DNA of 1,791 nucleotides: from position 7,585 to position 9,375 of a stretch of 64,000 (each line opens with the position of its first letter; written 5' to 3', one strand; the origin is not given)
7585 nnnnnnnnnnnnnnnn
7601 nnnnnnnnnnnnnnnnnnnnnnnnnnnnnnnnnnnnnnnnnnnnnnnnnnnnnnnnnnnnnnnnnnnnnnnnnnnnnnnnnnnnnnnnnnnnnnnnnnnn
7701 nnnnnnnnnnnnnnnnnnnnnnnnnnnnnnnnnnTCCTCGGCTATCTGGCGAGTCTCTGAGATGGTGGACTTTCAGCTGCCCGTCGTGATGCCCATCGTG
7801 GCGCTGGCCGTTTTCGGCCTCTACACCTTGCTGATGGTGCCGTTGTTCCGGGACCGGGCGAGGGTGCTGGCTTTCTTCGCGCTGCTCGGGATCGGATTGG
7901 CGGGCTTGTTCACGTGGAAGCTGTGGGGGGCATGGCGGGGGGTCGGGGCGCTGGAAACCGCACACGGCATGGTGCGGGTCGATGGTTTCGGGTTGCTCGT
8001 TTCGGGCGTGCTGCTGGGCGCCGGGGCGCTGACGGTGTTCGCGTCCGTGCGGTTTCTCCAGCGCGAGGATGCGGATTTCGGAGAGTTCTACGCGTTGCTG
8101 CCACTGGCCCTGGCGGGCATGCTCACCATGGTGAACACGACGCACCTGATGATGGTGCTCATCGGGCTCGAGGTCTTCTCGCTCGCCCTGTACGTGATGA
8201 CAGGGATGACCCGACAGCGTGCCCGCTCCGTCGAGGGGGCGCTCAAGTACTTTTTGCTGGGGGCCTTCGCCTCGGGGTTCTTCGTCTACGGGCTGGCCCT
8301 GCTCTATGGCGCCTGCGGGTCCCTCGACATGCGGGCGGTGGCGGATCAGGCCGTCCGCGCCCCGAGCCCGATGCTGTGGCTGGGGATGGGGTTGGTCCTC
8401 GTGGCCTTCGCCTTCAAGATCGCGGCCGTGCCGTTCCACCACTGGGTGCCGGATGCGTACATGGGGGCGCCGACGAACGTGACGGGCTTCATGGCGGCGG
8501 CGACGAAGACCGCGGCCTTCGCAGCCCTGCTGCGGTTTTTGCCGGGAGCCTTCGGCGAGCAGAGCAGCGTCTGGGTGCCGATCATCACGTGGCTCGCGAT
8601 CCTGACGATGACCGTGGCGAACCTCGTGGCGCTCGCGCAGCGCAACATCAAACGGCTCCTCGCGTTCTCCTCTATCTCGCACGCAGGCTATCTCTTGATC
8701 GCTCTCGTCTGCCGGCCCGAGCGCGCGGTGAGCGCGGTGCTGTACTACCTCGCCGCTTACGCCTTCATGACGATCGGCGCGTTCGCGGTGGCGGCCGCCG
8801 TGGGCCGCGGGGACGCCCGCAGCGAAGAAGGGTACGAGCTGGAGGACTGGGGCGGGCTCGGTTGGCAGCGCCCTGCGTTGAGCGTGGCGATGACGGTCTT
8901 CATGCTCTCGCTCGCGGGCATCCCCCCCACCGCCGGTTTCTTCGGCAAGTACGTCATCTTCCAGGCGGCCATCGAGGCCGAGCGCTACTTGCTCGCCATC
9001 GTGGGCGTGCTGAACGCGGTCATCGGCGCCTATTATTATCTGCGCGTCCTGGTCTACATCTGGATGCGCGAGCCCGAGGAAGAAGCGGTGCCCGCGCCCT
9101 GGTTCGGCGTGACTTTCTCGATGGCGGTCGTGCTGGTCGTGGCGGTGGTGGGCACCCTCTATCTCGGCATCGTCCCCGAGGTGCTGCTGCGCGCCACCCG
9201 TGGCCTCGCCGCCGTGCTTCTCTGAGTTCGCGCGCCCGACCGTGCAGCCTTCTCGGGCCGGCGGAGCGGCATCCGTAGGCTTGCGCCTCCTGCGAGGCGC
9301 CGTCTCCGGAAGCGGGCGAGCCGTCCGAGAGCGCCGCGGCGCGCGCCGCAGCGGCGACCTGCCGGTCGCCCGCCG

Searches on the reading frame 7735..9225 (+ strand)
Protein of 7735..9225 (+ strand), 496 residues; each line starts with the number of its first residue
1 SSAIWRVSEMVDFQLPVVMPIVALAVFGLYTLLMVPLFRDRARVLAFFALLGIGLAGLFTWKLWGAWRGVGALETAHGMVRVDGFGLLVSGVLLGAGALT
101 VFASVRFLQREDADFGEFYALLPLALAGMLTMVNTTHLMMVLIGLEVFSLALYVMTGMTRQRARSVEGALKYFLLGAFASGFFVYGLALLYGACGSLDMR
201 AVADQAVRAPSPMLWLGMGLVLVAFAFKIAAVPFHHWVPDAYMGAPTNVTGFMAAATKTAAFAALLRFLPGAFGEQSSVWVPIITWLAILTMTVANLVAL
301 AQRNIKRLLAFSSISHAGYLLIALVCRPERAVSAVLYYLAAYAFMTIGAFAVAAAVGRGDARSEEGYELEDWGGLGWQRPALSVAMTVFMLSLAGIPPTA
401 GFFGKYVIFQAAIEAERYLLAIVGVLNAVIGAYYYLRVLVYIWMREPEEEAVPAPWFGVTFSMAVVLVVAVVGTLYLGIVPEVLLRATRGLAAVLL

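Call 68: search_protein_families(library=pfam, proteins=[window:7735-9225:+], max_evalue=0.00001)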
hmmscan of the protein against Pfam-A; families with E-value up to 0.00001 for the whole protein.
window:7735-9225:+ (496 aa): 1 family
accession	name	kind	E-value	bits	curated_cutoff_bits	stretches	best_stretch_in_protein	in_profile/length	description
PF00361.26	Proton_antipo_M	-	5.5e-75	252.7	21.5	1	136-431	2-294/294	NADH:quinone oxidoreductase/Mrp antiporter, TM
